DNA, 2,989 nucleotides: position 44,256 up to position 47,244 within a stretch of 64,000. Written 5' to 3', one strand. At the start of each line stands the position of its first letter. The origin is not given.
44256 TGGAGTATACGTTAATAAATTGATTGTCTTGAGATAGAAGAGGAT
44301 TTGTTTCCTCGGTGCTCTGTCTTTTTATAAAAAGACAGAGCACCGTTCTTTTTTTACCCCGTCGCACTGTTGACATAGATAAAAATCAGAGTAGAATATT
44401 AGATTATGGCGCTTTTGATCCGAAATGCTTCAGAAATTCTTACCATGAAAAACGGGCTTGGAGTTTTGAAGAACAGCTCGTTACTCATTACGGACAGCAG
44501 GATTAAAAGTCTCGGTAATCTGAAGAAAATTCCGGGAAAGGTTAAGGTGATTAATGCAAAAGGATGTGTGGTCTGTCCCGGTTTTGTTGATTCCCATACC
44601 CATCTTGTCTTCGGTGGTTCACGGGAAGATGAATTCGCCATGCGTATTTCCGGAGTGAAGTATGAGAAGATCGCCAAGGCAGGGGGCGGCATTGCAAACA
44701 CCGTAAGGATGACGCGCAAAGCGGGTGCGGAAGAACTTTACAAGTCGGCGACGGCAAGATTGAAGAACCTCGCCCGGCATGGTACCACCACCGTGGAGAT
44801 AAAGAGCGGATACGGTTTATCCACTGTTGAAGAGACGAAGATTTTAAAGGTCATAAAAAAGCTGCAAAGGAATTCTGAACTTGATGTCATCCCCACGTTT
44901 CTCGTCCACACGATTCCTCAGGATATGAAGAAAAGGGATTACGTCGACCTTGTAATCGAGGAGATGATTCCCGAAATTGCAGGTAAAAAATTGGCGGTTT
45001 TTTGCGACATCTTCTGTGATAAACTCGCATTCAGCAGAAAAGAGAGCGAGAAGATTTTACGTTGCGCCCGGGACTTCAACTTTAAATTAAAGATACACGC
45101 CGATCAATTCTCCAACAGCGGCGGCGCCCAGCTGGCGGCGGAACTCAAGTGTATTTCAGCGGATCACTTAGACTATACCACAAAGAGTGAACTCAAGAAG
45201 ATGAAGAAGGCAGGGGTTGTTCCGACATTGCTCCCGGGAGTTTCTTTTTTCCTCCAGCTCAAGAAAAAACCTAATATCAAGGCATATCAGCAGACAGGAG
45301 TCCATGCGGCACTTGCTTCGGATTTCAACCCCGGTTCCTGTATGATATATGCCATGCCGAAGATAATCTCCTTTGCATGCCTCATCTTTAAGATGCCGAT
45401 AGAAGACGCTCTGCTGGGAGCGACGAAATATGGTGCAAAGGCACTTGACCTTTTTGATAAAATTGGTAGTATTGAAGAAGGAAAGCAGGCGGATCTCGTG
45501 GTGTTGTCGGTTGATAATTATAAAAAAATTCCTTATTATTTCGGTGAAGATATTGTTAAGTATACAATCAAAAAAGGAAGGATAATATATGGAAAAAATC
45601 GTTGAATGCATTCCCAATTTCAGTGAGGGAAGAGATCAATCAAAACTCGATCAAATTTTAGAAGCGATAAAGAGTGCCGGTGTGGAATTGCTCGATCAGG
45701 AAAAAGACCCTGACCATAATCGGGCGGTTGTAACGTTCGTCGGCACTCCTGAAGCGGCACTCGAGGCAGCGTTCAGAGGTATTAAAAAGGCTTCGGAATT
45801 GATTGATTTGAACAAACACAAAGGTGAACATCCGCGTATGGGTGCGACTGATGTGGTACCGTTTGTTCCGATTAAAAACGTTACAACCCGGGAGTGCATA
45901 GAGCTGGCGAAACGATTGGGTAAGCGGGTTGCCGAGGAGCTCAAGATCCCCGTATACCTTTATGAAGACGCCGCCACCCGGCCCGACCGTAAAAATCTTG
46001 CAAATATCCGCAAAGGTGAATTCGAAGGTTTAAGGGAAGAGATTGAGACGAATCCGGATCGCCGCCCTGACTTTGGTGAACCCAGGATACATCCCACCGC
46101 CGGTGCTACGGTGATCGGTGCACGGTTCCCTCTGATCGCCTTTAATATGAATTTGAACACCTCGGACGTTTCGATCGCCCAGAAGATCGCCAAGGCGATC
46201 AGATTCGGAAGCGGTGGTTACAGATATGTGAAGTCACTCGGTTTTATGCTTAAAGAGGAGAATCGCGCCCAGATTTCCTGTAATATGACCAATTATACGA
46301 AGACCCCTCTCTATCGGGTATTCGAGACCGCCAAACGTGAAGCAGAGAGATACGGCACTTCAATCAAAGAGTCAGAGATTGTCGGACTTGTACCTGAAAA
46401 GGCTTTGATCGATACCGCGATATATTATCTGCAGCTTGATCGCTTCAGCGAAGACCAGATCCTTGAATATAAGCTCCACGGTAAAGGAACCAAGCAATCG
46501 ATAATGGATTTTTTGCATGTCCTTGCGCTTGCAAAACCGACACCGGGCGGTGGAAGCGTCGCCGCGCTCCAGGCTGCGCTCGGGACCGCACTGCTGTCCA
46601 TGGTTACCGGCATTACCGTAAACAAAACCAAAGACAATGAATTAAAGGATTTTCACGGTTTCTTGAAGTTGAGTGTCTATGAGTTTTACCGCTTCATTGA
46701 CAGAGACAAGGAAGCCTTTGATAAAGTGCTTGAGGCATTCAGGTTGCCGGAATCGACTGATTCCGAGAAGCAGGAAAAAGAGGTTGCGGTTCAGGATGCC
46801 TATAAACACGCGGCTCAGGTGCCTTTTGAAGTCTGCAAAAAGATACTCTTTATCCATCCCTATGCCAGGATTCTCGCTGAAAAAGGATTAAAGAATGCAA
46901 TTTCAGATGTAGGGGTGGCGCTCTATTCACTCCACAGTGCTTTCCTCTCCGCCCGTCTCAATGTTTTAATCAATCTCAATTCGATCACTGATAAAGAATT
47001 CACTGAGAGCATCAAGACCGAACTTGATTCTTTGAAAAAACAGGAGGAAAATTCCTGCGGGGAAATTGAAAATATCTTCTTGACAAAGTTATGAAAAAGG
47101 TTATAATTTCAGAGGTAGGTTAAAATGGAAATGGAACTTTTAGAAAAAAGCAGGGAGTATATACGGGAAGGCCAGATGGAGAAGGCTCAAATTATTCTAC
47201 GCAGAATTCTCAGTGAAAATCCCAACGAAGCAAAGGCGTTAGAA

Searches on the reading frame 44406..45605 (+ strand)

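Call 68: search_protein_families(library=pfam, proteins=[window:44406-45605:+], max_evalue=0.00001)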
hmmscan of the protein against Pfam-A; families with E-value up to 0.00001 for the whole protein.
window:44406-45605:+ (399 aa): 2 families
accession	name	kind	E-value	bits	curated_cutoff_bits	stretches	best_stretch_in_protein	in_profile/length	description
PF07969.17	Amidohydro_3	-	1.1e-23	84.9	29.7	2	105-395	151-472/472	Amidohydrolase family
PF01979.26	Amidohydro_1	-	7.1e-21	75.3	25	1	55-393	1-344/345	Amidohydrolase family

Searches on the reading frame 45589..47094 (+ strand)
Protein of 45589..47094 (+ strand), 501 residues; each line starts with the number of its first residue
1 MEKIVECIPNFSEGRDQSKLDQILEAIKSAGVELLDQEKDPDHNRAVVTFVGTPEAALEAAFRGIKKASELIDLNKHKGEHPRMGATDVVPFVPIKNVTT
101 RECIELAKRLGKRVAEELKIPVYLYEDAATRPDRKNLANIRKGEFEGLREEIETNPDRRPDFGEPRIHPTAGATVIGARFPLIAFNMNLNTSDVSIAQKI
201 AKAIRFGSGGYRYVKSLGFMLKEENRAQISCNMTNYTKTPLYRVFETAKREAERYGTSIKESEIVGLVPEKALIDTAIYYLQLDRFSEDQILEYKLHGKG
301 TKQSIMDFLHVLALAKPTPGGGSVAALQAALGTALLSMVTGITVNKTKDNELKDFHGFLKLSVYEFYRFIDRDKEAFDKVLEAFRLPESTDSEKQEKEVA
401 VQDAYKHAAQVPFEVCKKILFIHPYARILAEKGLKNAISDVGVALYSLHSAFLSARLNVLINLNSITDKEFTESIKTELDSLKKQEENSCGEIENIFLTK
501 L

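Call 68: search_protein_families(library=pfam, proteins=[window:45589-47094:+], max_evalue=0.00001)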
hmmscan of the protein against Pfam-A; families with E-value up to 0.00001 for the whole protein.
window:45589-47094:+ (501 aa): 3 families
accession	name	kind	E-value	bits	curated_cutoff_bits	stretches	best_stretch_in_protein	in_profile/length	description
PF07837.17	FTCD_N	-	3.1e-74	248.9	27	1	4-179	1-176/176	Formiminotransferase domain, N-terminal subdomain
PF04961.17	FTCD_C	-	2.8e-52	177.5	24.5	1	304-480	1-181/182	Formiminotransferase-cyclodeaminase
PF02971.19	FTCD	-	1.2e-28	100.3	24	1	182-293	2-122/145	Formiminotransferase domain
